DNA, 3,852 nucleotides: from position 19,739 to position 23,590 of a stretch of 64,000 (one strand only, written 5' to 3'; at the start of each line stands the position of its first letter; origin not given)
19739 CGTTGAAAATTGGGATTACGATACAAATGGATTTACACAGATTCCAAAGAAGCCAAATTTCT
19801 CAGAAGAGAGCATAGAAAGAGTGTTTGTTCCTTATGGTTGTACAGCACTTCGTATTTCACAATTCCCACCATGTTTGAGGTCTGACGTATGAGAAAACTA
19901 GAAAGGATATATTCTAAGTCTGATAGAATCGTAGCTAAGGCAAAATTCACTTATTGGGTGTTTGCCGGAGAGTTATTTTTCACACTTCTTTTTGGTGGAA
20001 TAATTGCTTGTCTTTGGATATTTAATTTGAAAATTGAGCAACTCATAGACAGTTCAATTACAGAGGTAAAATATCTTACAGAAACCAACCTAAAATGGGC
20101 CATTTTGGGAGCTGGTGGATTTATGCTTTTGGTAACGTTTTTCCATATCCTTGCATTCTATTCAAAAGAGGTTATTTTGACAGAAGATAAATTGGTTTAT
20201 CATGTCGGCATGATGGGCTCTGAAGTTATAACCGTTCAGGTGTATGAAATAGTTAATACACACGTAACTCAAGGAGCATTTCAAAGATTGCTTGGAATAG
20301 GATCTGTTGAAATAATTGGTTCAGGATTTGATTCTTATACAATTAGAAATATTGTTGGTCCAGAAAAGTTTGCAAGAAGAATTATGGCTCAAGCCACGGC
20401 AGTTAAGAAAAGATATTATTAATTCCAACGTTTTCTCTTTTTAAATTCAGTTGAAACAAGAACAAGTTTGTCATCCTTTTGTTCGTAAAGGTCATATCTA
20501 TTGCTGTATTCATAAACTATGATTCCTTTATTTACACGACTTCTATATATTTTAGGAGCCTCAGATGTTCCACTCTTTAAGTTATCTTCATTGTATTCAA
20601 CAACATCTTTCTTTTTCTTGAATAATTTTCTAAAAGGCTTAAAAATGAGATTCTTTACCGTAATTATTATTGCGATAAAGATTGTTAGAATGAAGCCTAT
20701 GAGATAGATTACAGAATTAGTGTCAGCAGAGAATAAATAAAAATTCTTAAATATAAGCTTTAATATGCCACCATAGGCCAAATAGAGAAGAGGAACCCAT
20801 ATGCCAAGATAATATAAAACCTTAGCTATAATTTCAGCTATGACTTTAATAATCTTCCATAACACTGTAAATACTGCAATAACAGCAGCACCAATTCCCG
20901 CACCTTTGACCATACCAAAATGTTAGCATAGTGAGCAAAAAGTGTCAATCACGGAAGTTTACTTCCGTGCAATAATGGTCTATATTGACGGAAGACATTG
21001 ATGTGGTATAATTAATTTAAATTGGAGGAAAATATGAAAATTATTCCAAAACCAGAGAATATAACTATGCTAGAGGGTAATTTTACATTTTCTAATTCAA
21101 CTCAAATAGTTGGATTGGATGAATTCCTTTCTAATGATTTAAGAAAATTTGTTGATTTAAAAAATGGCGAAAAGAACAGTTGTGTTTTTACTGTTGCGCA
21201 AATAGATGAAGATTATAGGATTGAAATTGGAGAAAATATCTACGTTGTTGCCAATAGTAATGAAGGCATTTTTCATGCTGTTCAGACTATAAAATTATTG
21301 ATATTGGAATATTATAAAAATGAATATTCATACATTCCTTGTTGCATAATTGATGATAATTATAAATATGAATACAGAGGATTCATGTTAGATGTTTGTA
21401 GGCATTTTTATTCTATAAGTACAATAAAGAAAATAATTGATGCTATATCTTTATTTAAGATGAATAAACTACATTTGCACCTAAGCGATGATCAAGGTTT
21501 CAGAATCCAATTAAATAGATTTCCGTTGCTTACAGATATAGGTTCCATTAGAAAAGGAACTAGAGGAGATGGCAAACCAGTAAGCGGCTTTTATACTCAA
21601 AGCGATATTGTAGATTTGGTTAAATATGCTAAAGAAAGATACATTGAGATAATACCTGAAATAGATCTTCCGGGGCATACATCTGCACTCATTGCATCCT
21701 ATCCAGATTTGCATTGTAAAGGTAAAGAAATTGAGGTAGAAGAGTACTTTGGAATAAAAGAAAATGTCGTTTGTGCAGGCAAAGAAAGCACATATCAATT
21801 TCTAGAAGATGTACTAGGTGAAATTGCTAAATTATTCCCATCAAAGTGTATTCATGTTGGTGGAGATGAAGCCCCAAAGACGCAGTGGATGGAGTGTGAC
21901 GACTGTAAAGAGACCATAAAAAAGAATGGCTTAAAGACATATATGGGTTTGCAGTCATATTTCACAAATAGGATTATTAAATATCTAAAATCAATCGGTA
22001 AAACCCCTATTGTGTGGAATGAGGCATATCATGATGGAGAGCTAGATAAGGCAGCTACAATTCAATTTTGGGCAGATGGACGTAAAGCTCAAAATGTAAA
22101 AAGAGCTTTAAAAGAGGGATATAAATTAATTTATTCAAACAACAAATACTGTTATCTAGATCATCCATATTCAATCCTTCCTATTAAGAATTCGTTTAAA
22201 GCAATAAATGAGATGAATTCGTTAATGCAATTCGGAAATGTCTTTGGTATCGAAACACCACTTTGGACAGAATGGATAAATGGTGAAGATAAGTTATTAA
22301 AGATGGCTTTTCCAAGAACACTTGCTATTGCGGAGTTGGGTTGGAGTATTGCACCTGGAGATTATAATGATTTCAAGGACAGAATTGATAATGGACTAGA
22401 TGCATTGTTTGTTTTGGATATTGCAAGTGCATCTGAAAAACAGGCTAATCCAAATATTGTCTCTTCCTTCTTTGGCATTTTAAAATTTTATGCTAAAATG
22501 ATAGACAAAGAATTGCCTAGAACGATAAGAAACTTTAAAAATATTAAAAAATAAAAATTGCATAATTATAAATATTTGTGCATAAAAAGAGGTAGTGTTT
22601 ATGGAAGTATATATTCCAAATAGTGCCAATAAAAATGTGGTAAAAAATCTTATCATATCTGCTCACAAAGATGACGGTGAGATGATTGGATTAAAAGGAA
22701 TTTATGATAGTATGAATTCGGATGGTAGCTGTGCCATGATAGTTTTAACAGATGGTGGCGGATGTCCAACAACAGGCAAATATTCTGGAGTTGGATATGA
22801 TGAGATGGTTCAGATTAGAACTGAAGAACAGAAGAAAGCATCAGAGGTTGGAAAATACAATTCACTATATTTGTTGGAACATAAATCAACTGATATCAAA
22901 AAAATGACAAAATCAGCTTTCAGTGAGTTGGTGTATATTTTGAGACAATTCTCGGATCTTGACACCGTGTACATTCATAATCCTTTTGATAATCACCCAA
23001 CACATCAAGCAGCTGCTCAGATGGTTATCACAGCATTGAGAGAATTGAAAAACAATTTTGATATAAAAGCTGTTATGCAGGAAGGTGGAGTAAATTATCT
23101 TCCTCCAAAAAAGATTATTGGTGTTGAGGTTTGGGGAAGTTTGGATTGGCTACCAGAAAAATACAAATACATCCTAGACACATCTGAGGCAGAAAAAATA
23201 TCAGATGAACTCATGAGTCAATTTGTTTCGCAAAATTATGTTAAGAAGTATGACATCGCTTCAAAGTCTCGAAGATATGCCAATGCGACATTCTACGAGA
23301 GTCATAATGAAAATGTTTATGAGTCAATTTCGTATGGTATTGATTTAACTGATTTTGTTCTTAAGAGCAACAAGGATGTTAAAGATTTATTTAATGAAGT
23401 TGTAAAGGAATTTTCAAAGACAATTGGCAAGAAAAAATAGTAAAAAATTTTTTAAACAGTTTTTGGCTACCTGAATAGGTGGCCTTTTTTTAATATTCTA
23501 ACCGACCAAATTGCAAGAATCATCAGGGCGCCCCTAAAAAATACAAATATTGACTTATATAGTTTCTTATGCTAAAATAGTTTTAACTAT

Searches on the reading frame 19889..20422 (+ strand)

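Call 11: search_protein_families(library=pfam, proteins=[window:19889-20422:+], max_evalue=0.001)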
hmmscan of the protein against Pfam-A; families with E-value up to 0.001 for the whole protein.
window:19889-20422:+ (177 aa): 1 family
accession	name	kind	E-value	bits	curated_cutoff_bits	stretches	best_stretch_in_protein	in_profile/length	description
PF03703.20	bPH_2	-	7.7e-07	29.7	22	1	95-161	6-74/78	Bacterial PH domain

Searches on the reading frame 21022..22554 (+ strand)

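Call 11: search_protein_families(library=pfam, proteins=[window:21022-22554:+], max_evalue=0.001)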
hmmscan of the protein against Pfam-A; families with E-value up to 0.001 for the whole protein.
window:21022-22554:+ (510 aa): 2 families
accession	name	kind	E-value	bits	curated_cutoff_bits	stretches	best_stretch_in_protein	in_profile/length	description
PF00728.28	Glyco_hydro_20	-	2.6e-104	349.8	22.3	1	116-442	1-346/348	Glycosyl hydrolase family 20, catalytic domain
PF02838.20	Glyco_hydro_20b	-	9e-11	43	26.1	1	5-112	2-123/124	Glycosyl hydrolase family 20, domain 2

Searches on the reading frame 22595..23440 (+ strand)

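Call 11: search_protein_families(library=pfam, proteins=[window:22595-23440:+], max_evalue=0.001)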
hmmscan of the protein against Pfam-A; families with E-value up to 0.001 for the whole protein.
window:22595-23440:+ (281 aa): 1 family
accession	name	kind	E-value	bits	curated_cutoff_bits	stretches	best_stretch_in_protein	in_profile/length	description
PF02585.22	PIG-L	-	1.6e-12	48.5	28.2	1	19-147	1-128/129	GlcNAc-PI de-N-acetylase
